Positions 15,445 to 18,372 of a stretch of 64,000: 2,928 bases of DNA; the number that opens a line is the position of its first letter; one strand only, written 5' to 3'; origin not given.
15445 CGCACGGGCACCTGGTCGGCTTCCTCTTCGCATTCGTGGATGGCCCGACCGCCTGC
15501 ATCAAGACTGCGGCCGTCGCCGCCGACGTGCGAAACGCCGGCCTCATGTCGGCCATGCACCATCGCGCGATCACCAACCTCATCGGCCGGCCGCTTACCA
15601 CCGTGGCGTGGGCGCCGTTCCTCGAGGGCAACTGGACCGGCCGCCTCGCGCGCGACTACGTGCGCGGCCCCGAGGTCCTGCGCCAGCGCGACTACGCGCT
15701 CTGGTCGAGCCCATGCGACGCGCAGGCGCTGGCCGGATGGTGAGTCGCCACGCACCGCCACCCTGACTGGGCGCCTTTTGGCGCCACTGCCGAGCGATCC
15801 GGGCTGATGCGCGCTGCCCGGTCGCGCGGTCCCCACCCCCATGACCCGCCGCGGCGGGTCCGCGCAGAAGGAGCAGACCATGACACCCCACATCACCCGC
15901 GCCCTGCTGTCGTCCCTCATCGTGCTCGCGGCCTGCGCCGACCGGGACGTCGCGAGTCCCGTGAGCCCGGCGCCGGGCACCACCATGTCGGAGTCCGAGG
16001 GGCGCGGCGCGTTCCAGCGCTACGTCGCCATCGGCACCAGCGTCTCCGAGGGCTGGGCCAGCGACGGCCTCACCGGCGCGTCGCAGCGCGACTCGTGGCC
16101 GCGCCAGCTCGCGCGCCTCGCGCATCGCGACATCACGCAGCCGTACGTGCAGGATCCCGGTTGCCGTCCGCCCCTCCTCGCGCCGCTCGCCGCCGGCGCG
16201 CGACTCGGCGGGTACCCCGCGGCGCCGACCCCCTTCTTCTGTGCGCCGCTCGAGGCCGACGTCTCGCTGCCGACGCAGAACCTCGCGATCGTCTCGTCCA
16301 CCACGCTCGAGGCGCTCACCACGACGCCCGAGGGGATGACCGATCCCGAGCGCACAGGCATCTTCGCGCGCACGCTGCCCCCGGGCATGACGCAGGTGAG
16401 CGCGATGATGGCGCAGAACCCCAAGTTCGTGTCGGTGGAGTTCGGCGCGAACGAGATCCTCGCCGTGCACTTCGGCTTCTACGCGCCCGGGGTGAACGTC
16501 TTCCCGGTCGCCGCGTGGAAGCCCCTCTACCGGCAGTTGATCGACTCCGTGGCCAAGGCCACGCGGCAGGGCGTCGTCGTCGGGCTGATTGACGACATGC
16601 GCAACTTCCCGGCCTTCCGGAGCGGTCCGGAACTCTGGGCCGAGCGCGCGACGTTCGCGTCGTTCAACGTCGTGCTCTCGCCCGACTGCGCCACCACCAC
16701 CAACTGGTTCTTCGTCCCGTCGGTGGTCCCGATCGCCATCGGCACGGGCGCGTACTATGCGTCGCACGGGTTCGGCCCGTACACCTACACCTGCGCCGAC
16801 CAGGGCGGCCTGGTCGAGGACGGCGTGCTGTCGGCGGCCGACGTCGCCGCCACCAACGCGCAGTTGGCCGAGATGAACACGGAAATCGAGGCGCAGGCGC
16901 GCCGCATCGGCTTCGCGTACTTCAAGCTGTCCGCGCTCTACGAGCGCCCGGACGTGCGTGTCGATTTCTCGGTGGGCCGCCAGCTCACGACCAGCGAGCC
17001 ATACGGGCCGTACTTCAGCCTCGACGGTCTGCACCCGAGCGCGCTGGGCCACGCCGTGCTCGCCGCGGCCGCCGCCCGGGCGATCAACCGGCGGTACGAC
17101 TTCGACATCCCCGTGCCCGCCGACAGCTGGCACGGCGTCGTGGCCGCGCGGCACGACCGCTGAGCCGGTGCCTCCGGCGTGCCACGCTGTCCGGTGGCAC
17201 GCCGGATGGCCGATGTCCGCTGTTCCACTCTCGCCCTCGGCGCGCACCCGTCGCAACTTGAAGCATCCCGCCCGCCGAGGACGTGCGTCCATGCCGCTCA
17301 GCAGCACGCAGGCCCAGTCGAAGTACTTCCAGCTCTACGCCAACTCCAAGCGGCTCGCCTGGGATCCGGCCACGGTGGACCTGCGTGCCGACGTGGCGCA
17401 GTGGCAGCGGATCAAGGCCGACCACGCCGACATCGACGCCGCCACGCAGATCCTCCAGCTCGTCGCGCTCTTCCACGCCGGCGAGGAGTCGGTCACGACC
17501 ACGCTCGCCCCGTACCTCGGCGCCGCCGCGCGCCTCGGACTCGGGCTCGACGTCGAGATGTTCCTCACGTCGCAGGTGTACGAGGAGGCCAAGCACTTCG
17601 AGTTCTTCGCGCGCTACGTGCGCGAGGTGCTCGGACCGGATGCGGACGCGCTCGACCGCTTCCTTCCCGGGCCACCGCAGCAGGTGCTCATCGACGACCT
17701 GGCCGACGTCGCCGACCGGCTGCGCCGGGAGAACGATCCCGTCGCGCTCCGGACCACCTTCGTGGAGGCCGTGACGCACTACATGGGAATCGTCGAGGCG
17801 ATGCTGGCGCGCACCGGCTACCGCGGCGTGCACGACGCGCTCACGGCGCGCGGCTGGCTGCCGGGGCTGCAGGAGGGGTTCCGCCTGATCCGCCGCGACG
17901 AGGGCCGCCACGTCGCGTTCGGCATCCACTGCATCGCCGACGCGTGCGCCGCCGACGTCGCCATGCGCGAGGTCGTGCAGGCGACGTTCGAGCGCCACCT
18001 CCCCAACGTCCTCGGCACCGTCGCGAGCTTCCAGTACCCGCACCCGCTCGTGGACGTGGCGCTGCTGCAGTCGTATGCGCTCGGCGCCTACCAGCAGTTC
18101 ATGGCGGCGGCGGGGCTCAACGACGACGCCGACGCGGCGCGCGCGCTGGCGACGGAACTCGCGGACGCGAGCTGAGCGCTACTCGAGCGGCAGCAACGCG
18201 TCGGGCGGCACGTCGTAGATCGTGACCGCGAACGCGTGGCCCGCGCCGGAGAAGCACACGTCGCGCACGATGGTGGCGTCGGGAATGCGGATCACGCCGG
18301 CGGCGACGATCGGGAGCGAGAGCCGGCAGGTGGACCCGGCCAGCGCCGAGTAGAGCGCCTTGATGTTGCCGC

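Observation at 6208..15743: Seven overlapping genes (HMGR-like, BtaA-like, prenol-kinase-like, adenylating ligase, UbiA, RPH-type phosphotransferase, GNAT-like): candidate pathway for an undescribed lipid or prenylated amino-metabolite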

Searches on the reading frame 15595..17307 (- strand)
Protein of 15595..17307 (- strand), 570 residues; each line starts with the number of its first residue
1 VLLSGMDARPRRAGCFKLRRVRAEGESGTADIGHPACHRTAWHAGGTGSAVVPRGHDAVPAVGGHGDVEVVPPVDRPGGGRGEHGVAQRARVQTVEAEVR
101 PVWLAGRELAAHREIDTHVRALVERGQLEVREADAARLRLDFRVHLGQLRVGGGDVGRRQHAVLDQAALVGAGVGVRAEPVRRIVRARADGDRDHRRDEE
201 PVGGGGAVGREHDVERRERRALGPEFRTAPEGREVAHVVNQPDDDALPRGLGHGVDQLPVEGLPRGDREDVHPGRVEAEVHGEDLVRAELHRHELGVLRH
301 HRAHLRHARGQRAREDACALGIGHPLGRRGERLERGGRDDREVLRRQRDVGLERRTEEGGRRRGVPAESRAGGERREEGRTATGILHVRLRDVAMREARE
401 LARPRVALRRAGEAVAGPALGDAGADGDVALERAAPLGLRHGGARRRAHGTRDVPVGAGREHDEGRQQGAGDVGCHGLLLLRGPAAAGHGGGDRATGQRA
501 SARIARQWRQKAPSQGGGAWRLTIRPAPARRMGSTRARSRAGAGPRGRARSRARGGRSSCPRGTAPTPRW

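Call 22: search_protein_families(library=pfam, proteins=[window:15595-17307:-], max_evalue=0.001)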
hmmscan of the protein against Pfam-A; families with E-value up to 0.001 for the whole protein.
window:15595-17307:- (570 aa): 0 families

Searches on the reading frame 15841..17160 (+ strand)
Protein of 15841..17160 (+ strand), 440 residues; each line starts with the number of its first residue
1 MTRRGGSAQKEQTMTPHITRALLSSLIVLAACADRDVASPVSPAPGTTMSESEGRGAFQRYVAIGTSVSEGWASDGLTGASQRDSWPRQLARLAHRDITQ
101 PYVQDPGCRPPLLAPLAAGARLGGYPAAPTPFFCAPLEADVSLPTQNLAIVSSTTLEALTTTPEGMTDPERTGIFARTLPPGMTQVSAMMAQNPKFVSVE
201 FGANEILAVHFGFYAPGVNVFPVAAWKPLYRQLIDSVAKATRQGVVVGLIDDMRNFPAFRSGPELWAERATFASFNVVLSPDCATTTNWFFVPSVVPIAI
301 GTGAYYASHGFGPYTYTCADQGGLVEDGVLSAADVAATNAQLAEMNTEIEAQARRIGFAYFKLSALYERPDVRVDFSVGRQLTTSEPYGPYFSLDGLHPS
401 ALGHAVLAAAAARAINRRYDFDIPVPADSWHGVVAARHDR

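Call 22: search_protein_families(library=pfam, proteins=[window:15841-17160:+], max_evalue=0.001)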
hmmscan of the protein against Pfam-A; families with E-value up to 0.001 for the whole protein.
window:15841-17160:+ (440 aa): 2 families
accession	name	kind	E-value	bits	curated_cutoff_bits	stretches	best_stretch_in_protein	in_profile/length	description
PF13472.12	Lipase_GDSL_2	-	2.6e-07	31.7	32.9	1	184-406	53-178/178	GDSL-like Lipase/Acylhydrolase family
PF00657.28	Lipase_GDSL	-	6.6e-07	30.1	23.6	1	61-410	1-207/208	GDSL-like Lipase/Acylhydrolase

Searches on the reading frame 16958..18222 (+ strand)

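Call 22: search_protein_families(library=pfam, proteins=[window:17179-18222:+], max_evalue=0.001)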
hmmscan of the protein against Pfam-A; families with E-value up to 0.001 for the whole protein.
window:17179-18222:+ (348 aa): 0 families

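Call 80: search_protein_families(library=pfam, proteins=[window:16958-18172:+], max_evalue=0.001)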
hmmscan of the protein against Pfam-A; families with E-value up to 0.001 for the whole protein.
window:16958-18172:+ (405 aa): 1 family
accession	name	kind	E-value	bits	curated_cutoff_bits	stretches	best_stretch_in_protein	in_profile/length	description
PF00268.27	Ribonuc_red_sm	-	9.3e-13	48.6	33.6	1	122-336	11-218/281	Ribonucleotide reductase, small chain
